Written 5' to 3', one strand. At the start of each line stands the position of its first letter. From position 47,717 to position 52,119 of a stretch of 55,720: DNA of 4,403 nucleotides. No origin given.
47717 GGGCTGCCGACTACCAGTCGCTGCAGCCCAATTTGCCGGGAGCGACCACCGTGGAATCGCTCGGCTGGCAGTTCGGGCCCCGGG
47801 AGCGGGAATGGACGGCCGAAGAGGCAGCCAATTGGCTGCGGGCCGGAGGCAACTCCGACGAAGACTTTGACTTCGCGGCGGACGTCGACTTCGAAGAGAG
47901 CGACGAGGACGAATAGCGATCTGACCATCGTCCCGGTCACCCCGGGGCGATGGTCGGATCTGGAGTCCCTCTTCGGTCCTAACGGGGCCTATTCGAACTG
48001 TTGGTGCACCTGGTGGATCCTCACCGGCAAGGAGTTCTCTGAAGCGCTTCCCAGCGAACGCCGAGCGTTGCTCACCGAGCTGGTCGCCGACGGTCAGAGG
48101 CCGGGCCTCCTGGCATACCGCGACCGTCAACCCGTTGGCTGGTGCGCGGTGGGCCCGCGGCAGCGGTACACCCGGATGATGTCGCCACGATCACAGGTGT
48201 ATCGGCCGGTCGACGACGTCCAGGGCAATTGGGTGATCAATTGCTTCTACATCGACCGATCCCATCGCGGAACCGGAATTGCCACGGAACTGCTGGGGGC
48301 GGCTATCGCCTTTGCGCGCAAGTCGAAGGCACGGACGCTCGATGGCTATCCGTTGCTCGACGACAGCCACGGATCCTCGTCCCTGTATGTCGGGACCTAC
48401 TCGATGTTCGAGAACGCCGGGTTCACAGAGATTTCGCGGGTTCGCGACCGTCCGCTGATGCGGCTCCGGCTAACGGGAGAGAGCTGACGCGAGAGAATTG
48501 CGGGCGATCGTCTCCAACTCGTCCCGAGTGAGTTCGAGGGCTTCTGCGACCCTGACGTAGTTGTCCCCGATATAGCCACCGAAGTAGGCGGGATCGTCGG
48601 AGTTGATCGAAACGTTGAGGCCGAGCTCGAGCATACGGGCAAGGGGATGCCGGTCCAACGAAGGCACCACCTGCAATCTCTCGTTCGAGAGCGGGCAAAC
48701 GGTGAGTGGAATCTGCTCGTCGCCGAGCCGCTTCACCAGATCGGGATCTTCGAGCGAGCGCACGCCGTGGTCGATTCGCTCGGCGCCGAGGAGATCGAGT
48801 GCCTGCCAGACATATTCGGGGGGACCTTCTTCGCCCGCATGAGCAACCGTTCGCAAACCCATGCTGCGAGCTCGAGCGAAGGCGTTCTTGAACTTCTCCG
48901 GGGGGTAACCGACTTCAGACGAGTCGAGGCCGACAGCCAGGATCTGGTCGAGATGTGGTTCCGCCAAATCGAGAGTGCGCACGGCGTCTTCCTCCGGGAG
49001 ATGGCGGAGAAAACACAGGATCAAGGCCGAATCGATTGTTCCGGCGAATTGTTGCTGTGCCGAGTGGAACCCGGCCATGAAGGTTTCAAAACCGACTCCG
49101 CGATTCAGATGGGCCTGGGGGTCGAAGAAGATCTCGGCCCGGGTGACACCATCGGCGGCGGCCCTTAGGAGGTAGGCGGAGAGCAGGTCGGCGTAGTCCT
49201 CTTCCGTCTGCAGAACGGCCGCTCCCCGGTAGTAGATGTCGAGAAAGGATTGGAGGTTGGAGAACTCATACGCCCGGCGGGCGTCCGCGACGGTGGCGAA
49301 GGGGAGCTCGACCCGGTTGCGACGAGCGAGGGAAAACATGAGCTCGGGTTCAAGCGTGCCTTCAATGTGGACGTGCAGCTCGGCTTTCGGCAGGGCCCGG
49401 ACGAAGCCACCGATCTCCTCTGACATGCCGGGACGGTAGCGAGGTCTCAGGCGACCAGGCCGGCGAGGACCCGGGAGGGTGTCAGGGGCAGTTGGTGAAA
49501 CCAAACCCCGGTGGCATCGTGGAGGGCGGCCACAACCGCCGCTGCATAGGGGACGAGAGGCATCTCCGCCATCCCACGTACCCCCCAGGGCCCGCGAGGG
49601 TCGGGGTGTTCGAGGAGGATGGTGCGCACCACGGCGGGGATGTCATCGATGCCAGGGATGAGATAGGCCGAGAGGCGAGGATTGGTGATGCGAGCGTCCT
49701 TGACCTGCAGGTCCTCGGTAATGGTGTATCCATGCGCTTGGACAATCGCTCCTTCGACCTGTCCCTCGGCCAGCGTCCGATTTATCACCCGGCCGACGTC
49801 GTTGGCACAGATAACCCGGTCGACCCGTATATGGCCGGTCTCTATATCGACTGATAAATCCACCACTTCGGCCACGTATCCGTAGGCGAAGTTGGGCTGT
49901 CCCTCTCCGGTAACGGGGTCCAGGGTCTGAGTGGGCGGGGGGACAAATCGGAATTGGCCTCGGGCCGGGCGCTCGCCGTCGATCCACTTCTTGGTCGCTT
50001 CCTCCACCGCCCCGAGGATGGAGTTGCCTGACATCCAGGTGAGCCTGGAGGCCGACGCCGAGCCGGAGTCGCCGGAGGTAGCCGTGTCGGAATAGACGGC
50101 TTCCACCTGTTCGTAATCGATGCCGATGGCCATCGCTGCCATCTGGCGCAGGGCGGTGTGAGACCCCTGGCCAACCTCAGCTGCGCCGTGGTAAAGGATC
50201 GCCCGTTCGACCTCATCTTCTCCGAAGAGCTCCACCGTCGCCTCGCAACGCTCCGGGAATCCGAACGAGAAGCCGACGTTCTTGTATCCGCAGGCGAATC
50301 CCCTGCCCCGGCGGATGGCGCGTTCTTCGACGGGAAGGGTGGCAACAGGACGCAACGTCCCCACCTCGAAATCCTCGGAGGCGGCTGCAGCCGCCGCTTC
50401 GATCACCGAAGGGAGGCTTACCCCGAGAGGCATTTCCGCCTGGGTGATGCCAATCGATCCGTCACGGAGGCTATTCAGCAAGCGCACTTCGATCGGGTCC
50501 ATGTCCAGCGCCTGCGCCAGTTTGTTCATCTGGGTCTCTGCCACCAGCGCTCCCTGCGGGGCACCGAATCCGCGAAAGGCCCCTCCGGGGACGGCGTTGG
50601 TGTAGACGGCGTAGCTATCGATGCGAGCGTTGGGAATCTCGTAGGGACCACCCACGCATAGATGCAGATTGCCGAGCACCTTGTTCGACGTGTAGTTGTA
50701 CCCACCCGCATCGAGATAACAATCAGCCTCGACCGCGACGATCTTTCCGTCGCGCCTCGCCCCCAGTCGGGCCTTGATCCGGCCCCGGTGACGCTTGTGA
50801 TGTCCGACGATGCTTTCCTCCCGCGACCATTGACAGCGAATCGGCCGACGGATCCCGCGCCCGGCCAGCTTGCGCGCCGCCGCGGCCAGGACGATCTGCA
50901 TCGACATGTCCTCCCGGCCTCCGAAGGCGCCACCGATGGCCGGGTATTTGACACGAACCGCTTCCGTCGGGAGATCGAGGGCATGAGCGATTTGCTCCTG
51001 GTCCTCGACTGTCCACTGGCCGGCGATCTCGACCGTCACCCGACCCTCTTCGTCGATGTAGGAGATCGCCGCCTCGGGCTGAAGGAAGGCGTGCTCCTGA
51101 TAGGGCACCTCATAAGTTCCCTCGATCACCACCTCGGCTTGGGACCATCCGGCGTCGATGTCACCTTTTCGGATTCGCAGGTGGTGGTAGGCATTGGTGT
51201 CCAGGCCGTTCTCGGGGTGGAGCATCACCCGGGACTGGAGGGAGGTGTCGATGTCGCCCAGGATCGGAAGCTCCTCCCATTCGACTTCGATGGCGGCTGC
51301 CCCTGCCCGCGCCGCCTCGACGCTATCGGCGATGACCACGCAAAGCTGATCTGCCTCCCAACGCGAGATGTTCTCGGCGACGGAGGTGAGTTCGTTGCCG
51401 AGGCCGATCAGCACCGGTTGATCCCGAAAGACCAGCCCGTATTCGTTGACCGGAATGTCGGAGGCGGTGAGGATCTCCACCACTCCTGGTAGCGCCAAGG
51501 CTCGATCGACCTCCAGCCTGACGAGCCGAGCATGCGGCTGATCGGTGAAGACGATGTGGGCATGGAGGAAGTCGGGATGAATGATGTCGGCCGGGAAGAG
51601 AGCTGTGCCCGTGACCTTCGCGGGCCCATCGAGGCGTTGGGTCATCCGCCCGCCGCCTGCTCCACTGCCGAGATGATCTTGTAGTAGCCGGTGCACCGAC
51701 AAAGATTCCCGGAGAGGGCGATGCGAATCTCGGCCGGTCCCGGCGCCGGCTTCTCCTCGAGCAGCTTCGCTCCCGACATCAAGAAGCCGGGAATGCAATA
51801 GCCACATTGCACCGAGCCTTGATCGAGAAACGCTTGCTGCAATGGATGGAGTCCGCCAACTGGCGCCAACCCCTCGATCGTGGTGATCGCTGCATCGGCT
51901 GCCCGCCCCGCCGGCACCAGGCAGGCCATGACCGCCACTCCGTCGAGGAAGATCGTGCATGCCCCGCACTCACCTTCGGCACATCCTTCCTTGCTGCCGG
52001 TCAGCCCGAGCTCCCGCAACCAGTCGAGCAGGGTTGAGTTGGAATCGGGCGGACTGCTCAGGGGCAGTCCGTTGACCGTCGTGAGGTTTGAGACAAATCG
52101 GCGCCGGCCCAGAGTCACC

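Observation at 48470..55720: Purine-to-ureide catabolic operon with a non-standard downstream half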

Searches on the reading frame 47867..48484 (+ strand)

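Call 4: search_protein_families(library=pfam, proteins=[window:47867-48484:+])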
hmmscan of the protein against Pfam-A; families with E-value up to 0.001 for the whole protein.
window:47867-48484:+ (206 aa): 4 families
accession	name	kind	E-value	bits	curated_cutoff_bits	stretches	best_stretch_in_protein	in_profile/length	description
PF00583.31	Acetyltransf_1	-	2.1e-09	38.1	20.7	1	54-157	9-95/116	Acetyltransferase (GNAT) family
PF13508.13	Acetyltransf_7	-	5.9e-06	27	27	1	82-163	7-66/84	Acetyltransferase (GNAT) domain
PF13673.13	Acetyltransf_10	-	0.00033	21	23.6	0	123-155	53-85/128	Acetyltransferase (GNAT) domain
PF14542.12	Acetyltransf_CG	-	0.00051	20.6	30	0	119-155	22-58/80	GCN5-related N-acetyl-transferase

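Call 5: search_protein_families(library=ncbifam, proteins=[window:47867-48484:+])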
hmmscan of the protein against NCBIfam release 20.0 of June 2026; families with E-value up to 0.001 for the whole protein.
window:47867-48484:+ (206 aa): 0 families

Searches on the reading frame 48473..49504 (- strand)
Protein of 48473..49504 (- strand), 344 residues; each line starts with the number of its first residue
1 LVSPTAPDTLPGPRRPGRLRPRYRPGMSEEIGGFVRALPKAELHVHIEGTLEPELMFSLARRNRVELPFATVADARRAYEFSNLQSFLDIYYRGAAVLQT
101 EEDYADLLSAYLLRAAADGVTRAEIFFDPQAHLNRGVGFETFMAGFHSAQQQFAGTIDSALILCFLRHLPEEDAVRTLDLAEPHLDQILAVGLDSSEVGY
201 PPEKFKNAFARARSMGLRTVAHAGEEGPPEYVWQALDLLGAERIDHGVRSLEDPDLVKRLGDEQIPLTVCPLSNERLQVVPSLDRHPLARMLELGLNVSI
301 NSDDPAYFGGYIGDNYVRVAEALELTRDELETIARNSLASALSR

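Call 4: search_protein_families(library=pfam, proteins=[window:48473-49504:-])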
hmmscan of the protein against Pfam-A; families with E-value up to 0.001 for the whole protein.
window:48473-49504:- (344 aa): 2 families
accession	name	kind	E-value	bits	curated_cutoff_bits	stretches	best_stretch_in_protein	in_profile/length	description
PF00962.28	A_deaminase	-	2.4e-84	283.7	27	1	39-341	1-313/330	Adenosine deaminase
PF19326.5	AMP_deaminase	-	2e-09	36.8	27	1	217-338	449-572/630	AMP deaminase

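Call 5: search_protein_families(library=ncbifam, proteins=[window:48473-49504:-])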
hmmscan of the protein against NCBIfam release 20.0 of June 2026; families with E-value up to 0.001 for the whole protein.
window:48473-49504:- (344 aa): 11 families
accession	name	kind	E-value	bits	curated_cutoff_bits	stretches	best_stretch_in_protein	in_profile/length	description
NF006850.0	PRK09358.1-6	equivalog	2.6e-144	480.2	419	1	34-342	4-314/334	adenosine deaminase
TIGR01430.1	aden_deam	equivalog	1e-104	350.1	216.55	1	38-341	1-309/323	adenosine deaminase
NF006848.0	PRK09358.1-3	equivalog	3e-67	227.2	426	1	37-341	3-309/325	adenosine deaminase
NF006854.0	PRK09358.3-1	equivalog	6e-60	203.1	530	1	30-340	6-319/344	adenosine deaminase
NF006846.0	PRK09358.1-1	equivalog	1.5e-45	155.7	459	1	37-341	5-316/333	adenosine deaminase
NF006849.0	PRK09358.1-5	equivalog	5.3e-43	147.4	494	1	35-341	9-323/350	adenosine deaminase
NF006847.0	PRK09358.1-2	equivalog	2.2e-42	145.2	412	1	35-342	10-339/364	adenosine deaminase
NF006856.0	PRK09358.3-3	equivalog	3.7e-32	111.7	510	1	97-339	70-312/316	adenosine deaminase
NF006859.0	PRK09358.3-6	equivalog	6.9e-14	51.7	549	1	81-315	46-277/299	adenosine deaminase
TIGR01431.1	adm_rel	subfamily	1.8e-10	40.3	315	1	238-309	346-417/479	adenosine deaminase-related growth factor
TIGR01429.1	AMP_deaminase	equivalog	4.7e-10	38.8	726.3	1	207-338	428-559/611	AMP deaminase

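Call 53: search_solved_structures(query=window:48473-49426:-, show_alignments=1, max_evalue=1e-20)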
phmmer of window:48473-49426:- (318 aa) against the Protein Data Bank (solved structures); distinct sequences matched with E-value up to 1e-20: 25.
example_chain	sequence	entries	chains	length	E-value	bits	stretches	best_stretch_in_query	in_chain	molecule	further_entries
3ou8_A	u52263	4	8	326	2.7e-113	381.4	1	8-316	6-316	Adenosine deaminase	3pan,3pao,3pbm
3rys_A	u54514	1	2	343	2.9e-103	348.4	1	11-316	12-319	Adenosine deaminase 1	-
6n9m_A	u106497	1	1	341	7.2e-34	120.6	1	11-313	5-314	Adenosine deaminase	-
4gxw_A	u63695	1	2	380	7.1e-32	114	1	7-280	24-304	Adenosine deaminase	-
6n91_A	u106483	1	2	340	1e-30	110.2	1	10-313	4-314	Adenosine deaminase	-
2amx_A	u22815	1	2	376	6.7e-27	97.7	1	10-304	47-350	adenosine deaminase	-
9vlv_A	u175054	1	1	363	2.1e-25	92.8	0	120-313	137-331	Adenosine deaminase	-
2ada_A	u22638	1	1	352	9.5e-25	90.6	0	119-313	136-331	ADENOSINE DEAMINASE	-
1a4l_A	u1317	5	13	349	9.6e-25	90.6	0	119-313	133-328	ADENOSINE DEAMINASE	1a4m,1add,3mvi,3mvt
3km8_A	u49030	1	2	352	3.4e-24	88.8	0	119-313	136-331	Adenosine deaminase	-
1fkw_A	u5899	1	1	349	3.5e-24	88.8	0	119-313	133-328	ADENOSINE DEAMINASE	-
1fkx_A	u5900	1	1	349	1.3e-23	86.9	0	119-313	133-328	ADENOSINE DEAMINASE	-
1uip_A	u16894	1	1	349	1.3e-23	86.9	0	119-313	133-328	ADENOSINE DEAMINASE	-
3iar_A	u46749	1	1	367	1.3e-23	86.9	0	131-313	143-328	Adenosine deaminase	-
7rtg_A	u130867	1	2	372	1.3e-23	86.9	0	131-313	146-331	Adenosine deaminase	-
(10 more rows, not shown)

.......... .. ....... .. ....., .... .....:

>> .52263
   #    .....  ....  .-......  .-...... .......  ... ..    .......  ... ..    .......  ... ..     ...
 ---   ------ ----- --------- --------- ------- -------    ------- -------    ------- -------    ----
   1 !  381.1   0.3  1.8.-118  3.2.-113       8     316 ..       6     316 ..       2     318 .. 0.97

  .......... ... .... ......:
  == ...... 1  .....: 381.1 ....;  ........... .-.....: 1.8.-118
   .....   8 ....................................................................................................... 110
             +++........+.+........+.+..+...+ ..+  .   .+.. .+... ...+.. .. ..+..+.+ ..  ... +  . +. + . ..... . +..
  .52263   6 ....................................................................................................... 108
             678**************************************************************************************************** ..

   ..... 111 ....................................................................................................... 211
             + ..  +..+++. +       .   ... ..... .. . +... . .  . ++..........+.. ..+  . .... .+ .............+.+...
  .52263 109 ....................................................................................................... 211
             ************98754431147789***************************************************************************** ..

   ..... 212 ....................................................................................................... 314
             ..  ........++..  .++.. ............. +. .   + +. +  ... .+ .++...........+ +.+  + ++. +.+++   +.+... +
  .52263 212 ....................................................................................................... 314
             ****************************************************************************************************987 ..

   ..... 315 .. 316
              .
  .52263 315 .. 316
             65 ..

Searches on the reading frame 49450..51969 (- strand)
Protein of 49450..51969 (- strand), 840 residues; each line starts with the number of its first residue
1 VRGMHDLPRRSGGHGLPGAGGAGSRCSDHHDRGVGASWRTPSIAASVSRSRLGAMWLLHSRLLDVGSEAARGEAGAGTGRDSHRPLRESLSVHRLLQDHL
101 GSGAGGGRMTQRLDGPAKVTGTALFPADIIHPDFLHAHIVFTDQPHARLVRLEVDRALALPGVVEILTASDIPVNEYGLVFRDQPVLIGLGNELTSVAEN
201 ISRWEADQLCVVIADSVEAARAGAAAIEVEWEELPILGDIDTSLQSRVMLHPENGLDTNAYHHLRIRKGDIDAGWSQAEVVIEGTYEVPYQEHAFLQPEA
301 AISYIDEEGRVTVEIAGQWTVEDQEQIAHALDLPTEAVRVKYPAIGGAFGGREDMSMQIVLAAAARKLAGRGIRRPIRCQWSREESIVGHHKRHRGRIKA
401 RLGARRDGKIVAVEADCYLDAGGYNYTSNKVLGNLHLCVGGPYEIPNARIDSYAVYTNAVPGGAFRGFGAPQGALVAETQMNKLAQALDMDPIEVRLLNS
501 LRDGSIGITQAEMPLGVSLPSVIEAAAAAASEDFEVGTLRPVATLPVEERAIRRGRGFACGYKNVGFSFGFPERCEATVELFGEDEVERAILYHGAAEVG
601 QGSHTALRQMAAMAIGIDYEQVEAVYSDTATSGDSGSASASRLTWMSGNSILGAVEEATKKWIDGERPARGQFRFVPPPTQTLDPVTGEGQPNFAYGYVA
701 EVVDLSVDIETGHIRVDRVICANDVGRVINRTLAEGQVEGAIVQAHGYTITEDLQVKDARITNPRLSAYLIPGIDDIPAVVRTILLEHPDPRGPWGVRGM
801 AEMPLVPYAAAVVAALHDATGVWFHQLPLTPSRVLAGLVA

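Call 4: search_protein_families(library=pfam, proteins=[window:49450-51969:-])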
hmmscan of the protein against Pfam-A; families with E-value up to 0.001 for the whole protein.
window:49450-51969:- (840 aa): 3 families
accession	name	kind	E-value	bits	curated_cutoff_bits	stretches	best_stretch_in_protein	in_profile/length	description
PF02738.23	MoCoBD_1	-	1.9e-71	240.5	27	1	259-499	8-243/244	Molybdopterin cofactor-binding domain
PF20256.3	MoCoBD_2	-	1.6e-50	172.6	27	2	671-778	181-283/283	Molybdopterin cofactor-binding domain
PF01315.27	Ald_Xan_dh_C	-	4e-17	63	31.3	1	120-235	1-110/110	Aldehyde oxidase and xanthine dehydrogenase, a/b hammerhead domain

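Call 5: search_protein_families(library=ncbifam, proteins=[window:49450-51969:-])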
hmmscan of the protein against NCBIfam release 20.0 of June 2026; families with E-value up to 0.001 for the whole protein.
window:49450-51969:- (840 aa): 13 families
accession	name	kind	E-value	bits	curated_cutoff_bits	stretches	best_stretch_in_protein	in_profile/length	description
TIGR03196.1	pucD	equivalog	7.9e-148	494.1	783.65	2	107-657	4-537/763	xanthine dehydrogenase subunit D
NF043082.1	XdhA_XDHase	equivalog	2.7e-113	379.6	780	2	107-663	2-546/758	xanthine dehydrogenase subunit XdhA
TIGR03194.1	4hydrxCoA_A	equivalog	3.4e-109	366.3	994.55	2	112-663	3-530/746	4-hydroxybenzoyl-CoA reductase subunit alpha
TIGR03311.1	Se_dep_XDH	equivalog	3.5e-109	366.1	830.45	1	107-830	163-842/848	selenium-dependent xanthine dehydrogenase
NF007426.0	PRK09970.1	equivalog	5.2e-106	355.5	916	2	107-663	7-549/761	xanthine dehydrogenase molybdenum-binding subunit XdhA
NF045668.1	pterin_aldehy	equivalog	2.5e-102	343.5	1100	1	109-838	178-904/905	molybdopterin-dependent aldehyde oxidoreductase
TIGR02965.1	xanthine_xdhB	equivalog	1.3e-86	291.4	849.5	2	117-660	12-530/758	xanthine dehydrogenase molybdopterin binding subunit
NF041018.1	glyceraldDH_alpha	equivalog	8.9e-80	269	790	2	107-658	4-539/741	glyceraldehyde dehydrogenase subunit alpha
TIGR03313.1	Se_sel_red_Mo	hypoth_equivalog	4.4e-69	233.2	1101.9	3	264-661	357-744/951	molybdopterin-dependent oxidoreductase Mo/Fe-S-binding subunit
NF041671.1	peri_hyde_PaoC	equivalog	1.6e-68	231.8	1180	2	107-638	19-510/735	aldehyde oxidoreductase molybdenum-binding subunit PaoC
NF040766.1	CODH_aero_grp5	exception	3e-59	201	950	2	107-661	6-552/785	aerobic carbon-monoxide dehydrogenase large subunit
TIGR02969.1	mam_aldehyde_ox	subfamily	1.4e-48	165.2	1912.3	2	107-649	577-1089/1330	aldehyde oxidase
TIGR02416.1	CO_dehy_Mo_lg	equivalog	5e-47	160.5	991.15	2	121-503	8-397/770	aerobic carbon-monoxide dehydrogenase large subunit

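Call 55: search_solved_structures(query=window:49450-51645:-, max_evalue=1e-30)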
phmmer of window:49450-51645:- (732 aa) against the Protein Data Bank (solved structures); distinct sequences matched with E-value up to 1e-30: 41.
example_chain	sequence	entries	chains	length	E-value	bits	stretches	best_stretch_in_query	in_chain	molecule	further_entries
1sij_A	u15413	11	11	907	3.4e-71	243.9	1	7-730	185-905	Aldehyde oxidoreductase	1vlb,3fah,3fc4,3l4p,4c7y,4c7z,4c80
3hrd_A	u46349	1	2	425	1.4e-69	238.5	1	4-422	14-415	Nicotinate dehydrogenase large molybdopterin subunit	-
1rm6_A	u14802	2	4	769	3.7e-68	233.9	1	3-551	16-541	4-hydroxybenzoyl-CoA reductase alpha subunit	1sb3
1dgj_A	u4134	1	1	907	7.6e-68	232.8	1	6-729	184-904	ALDEHYDE OXIDOREDUCTASE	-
1jro_B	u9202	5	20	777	2.1e-60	208.2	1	9-548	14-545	xanthine dehydrogenase, chain B | XANTHINE DEHYDROGENASE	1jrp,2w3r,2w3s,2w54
2w55_B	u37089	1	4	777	4.8e-60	207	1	9-548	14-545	XANTHINE DEHYDROGENASE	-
1wyg_A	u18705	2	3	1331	5.7e-59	203.5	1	10-711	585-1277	Xanthine dehydrogenase/oxidase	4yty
4yrw_A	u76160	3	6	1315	5e-58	200.4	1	10-711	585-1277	Xanthine dehydrogenase/oxidase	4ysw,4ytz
2e3t_A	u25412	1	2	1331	5.1e-58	200.3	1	10-711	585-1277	Xanthine dehydrogenase/oxidase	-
3an1_A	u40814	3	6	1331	5.2e-58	200.3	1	10-711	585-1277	Xanthine dehydrogenase/oxidase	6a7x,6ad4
6adj_A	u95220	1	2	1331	5.2e-58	200.3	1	10-711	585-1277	Xanthine dehydrogenase/oxidase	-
6ac4_A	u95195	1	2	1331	5.2e-58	200.3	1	10-711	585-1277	Xanthine dehydrogenase/oxidase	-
6abu_A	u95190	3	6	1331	5.2e-58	200.3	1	10-711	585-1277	Xanthine dehydrogenase/oxidase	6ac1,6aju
2ckj_A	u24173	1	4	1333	5.1e-57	197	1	10-711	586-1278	XANTHINE OXIDOREDUCTASE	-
3sr6_C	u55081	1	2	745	1.7e-56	195.3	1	10-711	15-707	Xanthine dehydrogenase/oxidase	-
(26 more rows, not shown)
